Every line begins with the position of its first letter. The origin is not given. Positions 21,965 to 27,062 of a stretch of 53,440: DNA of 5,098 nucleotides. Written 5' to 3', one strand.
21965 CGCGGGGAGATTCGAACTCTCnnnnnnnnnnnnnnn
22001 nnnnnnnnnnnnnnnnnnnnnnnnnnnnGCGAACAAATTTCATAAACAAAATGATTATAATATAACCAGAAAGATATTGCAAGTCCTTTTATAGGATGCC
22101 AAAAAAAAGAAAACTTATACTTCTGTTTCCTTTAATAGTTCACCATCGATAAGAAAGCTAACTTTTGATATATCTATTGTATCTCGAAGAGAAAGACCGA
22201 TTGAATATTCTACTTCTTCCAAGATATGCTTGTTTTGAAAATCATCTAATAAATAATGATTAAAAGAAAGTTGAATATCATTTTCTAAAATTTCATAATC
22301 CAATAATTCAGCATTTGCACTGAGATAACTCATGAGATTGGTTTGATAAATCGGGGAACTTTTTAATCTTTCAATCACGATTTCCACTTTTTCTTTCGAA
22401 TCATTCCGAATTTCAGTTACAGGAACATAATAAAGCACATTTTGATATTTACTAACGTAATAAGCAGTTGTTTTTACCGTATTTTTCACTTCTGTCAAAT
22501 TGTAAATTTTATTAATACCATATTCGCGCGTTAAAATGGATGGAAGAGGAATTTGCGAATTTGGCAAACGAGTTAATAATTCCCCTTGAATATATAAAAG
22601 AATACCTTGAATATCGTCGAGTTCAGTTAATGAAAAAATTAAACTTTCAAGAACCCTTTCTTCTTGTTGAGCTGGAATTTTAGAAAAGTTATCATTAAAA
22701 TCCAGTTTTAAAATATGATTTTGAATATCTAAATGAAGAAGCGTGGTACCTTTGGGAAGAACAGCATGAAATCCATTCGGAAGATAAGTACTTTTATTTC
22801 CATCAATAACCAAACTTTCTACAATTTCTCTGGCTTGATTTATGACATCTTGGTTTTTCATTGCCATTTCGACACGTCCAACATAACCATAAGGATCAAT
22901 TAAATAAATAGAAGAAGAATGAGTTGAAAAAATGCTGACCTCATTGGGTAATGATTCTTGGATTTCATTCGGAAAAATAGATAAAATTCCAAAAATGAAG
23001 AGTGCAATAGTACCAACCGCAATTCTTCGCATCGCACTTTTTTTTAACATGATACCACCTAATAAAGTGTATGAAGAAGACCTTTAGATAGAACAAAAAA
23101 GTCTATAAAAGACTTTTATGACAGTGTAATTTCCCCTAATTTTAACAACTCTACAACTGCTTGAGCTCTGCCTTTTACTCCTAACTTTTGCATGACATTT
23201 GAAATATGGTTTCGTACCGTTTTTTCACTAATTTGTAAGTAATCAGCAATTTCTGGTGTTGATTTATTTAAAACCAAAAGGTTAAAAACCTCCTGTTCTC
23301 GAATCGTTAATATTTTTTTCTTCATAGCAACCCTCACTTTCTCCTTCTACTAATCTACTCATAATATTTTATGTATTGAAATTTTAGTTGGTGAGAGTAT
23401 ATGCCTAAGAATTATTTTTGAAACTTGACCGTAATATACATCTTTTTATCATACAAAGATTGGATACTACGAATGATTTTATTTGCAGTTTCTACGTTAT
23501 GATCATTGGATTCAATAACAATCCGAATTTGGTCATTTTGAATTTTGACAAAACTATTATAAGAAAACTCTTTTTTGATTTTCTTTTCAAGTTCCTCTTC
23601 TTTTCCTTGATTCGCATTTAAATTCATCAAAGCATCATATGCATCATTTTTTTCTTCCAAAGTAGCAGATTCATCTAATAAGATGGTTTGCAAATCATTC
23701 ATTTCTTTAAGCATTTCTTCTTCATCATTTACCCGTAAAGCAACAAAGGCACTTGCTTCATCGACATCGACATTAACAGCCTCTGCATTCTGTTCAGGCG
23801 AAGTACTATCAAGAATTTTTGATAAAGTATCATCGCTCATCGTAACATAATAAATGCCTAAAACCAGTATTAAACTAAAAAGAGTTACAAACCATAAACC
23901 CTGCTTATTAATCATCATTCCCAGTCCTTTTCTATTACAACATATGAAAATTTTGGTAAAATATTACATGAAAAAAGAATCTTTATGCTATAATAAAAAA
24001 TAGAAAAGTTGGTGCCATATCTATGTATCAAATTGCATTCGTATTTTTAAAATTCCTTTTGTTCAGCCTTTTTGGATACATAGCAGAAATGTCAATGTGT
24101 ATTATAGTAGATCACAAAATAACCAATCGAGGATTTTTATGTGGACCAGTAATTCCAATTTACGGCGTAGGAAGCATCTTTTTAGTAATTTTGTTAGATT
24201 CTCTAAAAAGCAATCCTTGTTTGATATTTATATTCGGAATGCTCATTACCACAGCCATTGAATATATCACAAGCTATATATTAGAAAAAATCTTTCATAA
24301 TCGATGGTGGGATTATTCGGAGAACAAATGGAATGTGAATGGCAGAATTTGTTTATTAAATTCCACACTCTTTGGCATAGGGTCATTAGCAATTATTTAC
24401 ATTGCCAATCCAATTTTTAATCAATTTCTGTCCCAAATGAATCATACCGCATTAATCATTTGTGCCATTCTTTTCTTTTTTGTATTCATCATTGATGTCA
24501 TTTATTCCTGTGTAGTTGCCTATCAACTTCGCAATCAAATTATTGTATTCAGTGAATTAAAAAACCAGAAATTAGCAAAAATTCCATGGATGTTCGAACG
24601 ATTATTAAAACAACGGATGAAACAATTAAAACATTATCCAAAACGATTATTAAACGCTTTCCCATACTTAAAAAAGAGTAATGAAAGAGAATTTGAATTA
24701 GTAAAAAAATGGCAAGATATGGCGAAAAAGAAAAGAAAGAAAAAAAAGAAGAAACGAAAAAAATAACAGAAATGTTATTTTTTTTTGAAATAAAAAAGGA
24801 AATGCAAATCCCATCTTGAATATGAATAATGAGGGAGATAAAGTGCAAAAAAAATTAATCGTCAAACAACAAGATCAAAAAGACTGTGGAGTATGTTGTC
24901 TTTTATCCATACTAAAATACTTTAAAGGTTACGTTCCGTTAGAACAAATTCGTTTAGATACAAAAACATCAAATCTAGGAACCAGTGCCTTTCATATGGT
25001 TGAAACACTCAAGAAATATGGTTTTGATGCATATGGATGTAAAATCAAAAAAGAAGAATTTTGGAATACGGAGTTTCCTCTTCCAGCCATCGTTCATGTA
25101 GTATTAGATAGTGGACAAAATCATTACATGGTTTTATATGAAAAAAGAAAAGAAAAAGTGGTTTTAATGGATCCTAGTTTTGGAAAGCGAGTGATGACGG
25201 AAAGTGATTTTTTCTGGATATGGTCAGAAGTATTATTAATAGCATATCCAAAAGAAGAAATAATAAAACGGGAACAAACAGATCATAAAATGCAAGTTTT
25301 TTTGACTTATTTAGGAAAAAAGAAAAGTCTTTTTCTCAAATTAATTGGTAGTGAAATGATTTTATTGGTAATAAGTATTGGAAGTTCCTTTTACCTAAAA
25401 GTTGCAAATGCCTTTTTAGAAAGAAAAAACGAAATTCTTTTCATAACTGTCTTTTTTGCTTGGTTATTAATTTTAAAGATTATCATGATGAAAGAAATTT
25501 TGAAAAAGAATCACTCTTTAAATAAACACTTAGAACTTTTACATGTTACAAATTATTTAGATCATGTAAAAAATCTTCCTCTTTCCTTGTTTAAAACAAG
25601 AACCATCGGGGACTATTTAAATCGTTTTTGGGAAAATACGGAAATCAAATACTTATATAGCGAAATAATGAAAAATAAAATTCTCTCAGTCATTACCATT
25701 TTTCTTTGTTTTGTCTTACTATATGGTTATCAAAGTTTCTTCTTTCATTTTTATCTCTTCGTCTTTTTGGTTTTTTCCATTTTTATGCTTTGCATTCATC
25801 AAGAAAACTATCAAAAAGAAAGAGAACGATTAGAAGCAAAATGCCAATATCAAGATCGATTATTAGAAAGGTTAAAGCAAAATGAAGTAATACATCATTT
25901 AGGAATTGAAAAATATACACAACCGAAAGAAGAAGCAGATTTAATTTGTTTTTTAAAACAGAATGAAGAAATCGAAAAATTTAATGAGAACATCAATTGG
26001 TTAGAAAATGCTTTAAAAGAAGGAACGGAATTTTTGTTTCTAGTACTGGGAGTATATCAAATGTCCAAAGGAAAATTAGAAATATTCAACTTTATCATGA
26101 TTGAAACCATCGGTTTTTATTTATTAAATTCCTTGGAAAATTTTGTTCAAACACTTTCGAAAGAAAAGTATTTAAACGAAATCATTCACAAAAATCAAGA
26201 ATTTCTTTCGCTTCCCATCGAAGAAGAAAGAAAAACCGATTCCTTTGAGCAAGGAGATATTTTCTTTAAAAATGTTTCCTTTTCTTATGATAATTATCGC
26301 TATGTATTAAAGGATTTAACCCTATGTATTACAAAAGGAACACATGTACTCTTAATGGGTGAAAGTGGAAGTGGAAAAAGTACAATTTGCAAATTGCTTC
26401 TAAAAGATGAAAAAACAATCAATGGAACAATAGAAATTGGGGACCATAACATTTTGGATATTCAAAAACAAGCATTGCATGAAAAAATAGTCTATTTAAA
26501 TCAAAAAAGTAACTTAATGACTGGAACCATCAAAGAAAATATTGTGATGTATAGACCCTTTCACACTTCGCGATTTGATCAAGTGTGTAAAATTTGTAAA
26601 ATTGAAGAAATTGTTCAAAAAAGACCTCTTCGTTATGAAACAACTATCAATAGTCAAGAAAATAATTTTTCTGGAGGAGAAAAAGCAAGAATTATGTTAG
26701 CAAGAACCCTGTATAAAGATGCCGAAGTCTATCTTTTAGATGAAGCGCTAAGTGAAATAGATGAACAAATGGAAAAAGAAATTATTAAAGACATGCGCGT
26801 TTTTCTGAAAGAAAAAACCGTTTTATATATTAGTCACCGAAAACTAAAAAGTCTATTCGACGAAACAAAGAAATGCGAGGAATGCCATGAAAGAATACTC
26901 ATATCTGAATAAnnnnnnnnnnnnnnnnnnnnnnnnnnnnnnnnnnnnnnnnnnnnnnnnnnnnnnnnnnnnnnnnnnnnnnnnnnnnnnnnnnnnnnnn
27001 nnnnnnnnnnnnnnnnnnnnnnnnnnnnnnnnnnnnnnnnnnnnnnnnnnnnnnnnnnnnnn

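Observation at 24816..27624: Two unannotated, overlapping double-glycine-leader peptide genes behind a C39-ABC exporter: a candidate two-peptide bacteriocin with a minimal locus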

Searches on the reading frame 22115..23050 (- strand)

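Call 18: search_protein_families(library=pfam, proteins=[window:22115-23050:-], max_evalue=0.001)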
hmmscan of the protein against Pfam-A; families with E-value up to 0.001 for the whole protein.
window:22115-23050:- (311 aa): 1 family
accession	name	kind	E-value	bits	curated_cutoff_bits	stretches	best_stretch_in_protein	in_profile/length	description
PF10646.14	Germane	-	1.2e-23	84.4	23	2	48-159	2-116/117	Sporulation and spore germination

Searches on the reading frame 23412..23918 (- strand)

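Call 18: search_protein_families(library=pfam, proteins=[window:23412-23918:-], max_evalue=0.001)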
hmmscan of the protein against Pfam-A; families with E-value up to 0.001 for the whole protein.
window:23412-23918:- (168 aa): 1 family
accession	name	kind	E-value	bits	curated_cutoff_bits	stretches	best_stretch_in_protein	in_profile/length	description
PF12685.13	SpoIIIAH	-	1.1e-10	42.2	30.6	1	41-152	63-178/191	SpoIIIAH-like protein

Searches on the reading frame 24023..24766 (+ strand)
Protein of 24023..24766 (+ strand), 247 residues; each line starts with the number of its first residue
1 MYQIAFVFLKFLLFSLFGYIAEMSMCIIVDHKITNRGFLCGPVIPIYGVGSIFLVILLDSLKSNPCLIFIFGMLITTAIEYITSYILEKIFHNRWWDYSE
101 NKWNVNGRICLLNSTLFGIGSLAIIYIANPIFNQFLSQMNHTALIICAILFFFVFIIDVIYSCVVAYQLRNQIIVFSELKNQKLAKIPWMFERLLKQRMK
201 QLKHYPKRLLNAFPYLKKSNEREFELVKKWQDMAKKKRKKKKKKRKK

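Call 3: search_protein_families(library=pfam, proteins=[window:24023-24766:+], max_evalue=1)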
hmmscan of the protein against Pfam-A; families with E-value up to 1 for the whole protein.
window:24023-24766:+ (247 aa): 1 family
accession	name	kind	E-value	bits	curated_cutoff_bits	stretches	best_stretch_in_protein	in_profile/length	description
PF06541.16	ABC_trans_CmpB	-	8.1e-47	159.6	25.9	1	11-162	3-150/151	Putative ABC-transporter type IV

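Call 4: search_protein_families(library=ncbifam, proteins=[window:24023-24766:+], max_evalue=1)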
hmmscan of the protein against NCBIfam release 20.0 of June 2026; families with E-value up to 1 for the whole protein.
window:24023-24766:+ (247 aa): 0 families

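Call 19: search_protein_families(library=padloc, proteins=[window:24023-24766:+], max_evalue=0.1)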
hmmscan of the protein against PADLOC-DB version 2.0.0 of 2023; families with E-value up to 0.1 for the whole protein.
window:24023-24766:+ (247 aa): 0 families

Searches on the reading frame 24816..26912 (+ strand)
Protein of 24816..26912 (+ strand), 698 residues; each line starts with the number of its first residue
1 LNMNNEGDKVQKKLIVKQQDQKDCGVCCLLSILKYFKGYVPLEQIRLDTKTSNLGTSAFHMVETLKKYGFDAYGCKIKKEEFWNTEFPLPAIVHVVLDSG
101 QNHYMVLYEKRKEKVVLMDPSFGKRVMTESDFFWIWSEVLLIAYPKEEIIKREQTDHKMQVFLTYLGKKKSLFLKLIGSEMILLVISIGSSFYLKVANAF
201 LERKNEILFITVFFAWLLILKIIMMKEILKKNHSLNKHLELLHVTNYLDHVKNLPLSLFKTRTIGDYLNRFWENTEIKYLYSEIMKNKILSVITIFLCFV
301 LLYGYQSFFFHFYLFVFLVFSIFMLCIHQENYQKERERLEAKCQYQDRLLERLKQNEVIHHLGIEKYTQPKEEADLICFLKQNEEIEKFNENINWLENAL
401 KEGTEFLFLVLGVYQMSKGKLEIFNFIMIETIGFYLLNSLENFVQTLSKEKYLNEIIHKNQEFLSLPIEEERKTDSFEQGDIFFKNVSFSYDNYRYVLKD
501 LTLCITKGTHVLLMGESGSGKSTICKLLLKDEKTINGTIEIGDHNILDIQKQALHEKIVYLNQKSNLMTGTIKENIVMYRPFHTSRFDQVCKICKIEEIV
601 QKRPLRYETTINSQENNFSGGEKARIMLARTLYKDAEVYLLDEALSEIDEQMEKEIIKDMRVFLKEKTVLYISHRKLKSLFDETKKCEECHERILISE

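Call 3: search_protein_families(library=pfam, proteins=[window:24816-26912:+], max_evalue=1)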
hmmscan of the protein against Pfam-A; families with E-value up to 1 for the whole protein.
window:24816-26912:+ (698 aa): 20 families
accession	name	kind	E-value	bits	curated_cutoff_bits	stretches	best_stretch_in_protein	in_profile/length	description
PF03412.21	Peptidase_C39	-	1.4e-32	112.8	22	1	15-147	4-132/133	Peptidase C39 family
PF00005.33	ABC_tran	-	7.3e-28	98.3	25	1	498-645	1-136/137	ABC transporter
PF00664.28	ABC_membrane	-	1.6e-05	25.2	28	1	181-435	9-269/274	ABC transporter transmembrane region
PF12775.13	AAA_7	-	0.0027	17.7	25.8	1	501-531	26-56/181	P-loop containing dynein motor region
PF13401.12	AAA_22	-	0.0031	18.3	27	1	509-532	6-29/130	AAA domain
PF02463.25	SMC_N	-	0.0033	17.3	40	1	608-676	135-199/220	RecF/RecN/SMC N terminal domain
PF20720.3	nSTAND3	-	0.0039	17.3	27.2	1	505-550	14-58/155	Novel STAND NTPase 3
PF13555.12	AAA_29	-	0.0049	17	27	1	507-524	22-38/61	P-loop containing region of AAA domain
PF03193.22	RsgA_GTPase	-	0.0066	16.7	30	1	500-536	99-134/174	RsgA GTPase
PF13191.12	AAA_16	-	0.0078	17.2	32.6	1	508-531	24-47/167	AAA ATPase domain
PF05673.19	DUF815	-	0.011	15.4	23.8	1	507-534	52-79/249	Protein of unknown function (DUF815)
PF00158.32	Sigma54_activat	-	0.012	15.8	20.2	1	495-535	9-49/168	Sigma-54 interaction domain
PF13238.12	AAA_18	-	0.025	15.5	29.4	1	511-543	1-25/128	AAA domain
PF00910.28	RNA_helicase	-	0.036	15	21.5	1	511-588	1-64/105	RNA helicase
PF14532.12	Sigma54_activ_2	-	0.11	13.2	25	1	507-536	20-49/138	Sigma-54 interaction domain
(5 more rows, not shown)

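Call 4: search_protein_families(library=ncbifam, proteins=[window:24816-26912:+], max_evalue=1)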
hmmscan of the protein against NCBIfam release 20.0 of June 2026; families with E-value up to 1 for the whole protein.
window:24816-26912:+ (698 aa): 182 families (the best 25 are shown)
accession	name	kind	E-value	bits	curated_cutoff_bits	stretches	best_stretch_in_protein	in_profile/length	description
TIGR01193.1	bacteriocin_ABC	subfamily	4.4e-89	299.8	523.85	1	18-675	1-668/708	peptide cleavage/export ABC transporter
NF045998.1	cleave_ABC_plasm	equivalog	2.5e-85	287.1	500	1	17-684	1-668/673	Mbov_0121 family peptidase domain-containing ABC transporter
TIGR03796.1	NHLM_micro_ABC1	equivalog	1.2e-83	281.6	853.3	1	16-675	5-671/710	NHLP family bacteriocin export ABC transporter peptidase/permease/ATPase subunit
TIGR03375.1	type_I_sec_LssB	subfamily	1.8e-55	188.5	693.1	1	235-676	216-662/696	type I secretion system permease/ATPase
TIGR01846.1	type_I_sec_HlyB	subfamily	3.2e-54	184.4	725.55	1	25-675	1-651/694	type I secretion system permease/ATPase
TIGR02857.1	CydD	equivalog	3.9e-48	164.7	435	1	467-677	305-518/529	thiol reductant ABC exporter subunit CydD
NF010178.0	PRK13657.1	equivalog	6.4e-46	157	733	1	163-675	11-529/588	glucan ABC transporter ATP-binding protein/ permease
TIGR03797.1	NHLM_micro_ABC2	equivalog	1.9e-45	155.5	709.4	1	246-675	214-644/686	NHLP bacteriocin export ABC transporter permease/ATPase subunit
NF008364.0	PRK11160.1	equivalog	1.3e-42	146.2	630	1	259-676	111-535/575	heme ABC transporter ATP-binding protein/permease CydC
TIGR01842.1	type_I_sec_PrtD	subfamily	7.8e-39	133.6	510.15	1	170-676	6-514/544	type I secretion system permease/ATPase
TIGR02203.1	MsbA_lipidA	equivalog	3.7e-38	131.3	602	1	247-675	94-528/572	lipid A export permease/ATP-binding protein MsbA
TIGR00958.1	3a01208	subfamily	3.5e-37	128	874.6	1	472-675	469-673/711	antigen peptide transporter 2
TIGR02204.1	MsbA_rel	hypoth_equivalog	9.7e-37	126.9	780.4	1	416-675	272-534/576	ABC transporter, permease/ATP-binding protein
TIGR02868.1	CydC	equivalog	1.2e-35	123.1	329.05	1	469-675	322-529/530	thiol reductant ABC exporter subunit CydC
NF052233.1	CphA_assoc_ABC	equivalog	1.3e-33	116.3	880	1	246-675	268-702/766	cyanophycin metabolism-associated ABC transporter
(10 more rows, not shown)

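Call 8: list_cluster_members(proteins=[window:24816-26912:+, window:26887-27318:+, window:27321-27464:+, window:27457-27624:+, window:27430-27624:+, window:27673-28512:+, window:24023-24766:+, window:28555-29115:+])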
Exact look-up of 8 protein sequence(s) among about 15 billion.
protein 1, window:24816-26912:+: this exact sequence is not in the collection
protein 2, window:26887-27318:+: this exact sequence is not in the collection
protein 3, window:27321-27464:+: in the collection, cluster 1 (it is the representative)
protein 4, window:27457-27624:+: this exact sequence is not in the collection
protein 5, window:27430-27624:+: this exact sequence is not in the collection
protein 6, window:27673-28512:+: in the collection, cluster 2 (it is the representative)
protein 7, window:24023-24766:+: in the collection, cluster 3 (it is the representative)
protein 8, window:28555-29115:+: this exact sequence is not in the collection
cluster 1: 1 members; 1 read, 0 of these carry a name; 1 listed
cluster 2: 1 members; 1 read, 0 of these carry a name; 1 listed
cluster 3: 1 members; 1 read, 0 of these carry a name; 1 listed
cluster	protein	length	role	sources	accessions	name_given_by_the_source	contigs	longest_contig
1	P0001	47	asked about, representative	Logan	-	-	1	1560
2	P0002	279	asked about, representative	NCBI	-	-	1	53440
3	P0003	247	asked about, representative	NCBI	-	-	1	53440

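Call 10: find_related_loci(query=window:24816-26912:+, collection=genome_contigs, flank=6000)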
Query window:24816-26912:+ (698 aa) in genome_contigs; peptide patterns used: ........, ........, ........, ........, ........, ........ (x = any residue, [..] = any of these).
49 stretches matched a pattern; 5 encode a relative of the query (tblastn E <= 1e-3); 5 distinct loci.
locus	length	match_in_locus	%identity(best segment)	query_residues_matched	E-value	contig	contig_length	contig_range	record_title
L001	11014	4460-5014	30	492-674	4e-13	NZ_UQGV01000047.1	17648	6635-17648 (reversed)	Uncultured Catenibacterium sp. isolate UMGS269, whole genome shotgun sequence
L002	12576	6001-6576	26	484-688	8e-11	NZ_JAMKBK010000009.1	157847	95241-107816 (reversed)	Psychrobacillus psychrodurans strain DSM 11713 NODE_9_length_157847_cov_60.028259, whole genome shotgun sequence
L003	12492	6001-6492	27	512-674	3e-8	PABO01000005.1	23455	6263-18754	MAG: Chloroflexota bacterium isolate NAT118 MHASMcontig_1637755, whole genome shotgun sequence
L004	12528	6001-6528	25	496-670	2e-7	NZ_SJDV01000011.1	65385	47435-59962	Gramella sp. KN1008 1008_scaffold11, whole genome shotgun sequence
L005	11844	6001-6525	29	497-674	7e-9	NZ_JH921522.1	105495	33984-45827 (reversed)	Bacillus bingmayongensis strain FJAT-13831 Scaffold8, whole genome shotgun sequence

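Call 11: find_encoding_contigs(protein=P0001, flank=10000)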
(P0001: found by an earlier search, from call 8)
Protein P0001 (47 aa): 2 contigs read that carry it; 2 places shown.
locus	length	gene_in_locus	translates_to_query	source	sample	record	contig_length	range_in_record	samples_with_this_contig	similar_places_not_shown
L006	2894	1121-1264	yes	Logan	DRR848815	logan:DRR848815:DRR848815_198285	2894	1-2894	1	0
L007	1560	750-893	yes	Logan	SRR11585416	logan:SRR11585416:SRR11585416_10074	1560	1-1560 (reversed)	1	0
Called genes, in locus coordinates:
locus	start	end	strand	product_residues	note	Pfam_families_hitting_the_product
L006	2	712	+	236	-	?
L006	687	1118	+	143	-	-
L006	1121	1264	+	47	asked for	-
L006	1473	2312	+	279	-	-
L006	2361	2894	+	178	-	?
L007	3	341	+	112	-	?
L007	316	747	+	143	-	-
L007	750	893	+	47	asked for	-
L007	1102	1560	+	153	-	?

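Call 12: find_encoding_contigs(protein=P0002, flank=6000)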
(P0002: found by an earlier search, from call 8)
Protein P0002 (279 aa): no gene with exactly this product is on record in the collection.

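Call 19: search_protein_families(library=padloc, proteins=[window:24816-26912:+], max_evalue=0.1)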
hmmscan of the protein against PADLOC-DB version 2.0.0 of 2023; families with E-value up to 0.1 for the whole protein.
window:24816-26912:+ (698 aa): 3 families
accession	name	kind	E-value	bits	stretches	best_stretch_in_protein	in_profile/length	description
PDLC04135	mad3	-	1.2e-18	65.8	2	616-676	262-324/374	mads_3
PDLC04140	mad8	-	2.8e-06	25.1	1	495-640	14-150/314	mads_8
PDLC02335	AbiLi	-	0.0079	13.3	1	487-528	51-96/326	AbiLi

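Call 85: list_cluster_members(proteins=[window:24843-26909:+, window:24822-26909:+, P0004, P0005, P0007, P0011, P0014, P0019])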
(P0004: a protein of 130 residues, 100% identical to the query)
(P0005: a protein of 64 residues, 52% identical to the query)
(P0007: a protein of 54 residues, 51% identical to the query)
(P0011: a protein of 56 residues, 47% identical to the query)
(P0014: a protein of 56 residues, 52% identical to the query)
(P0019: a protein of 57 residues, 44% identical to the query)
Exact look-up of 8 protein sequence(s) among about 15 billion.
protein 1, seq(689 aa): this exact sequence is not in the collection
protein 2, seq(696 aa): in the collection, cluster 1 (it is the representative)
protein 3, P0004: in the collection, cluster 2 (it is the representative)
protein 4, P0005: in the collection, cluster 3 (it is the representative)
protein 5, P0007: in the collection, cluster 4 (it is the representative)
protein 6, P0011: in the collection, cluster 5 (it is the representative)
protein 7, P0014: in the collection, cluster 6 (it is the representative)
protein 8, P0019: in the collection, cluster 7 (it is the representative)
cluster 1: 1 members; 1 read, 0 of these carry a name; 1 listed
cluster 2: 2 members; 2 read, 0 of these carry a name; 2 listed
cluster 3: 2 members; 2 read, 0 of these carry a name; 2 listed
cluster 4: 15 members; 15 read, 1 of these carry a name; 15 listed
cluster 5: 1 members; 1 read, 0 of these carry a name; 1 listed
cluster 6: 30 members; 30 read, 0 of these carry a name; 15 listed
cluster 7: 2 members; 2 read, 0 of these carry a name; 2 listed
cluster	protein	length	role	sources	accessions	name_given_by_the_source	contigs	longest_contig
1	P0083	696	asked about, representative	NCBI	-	-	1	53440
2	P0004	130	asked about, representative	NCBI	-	-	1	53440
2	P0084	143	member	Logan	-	-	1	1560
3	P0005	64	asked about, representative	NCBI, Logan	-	-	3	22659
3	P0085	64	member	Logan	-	-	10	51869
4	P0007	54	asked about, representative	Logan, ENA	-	-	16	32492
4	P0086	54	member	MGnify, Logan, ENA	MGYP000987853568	FL=1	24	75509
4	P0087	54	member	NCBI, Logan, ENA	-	-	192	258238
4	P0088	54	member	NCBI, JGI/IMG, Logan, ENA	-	-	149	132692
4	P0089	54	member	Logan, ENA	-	-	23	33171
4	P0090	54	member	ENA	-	-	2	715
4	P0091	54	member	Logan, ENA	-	-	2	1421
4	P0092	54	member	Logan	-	-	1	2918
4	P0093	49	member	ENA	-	-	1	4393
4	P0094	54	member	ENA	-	-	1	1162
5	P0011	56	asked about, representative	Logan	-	-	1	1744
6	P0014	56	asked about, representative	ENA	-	-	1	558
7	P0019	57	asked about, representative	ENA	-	-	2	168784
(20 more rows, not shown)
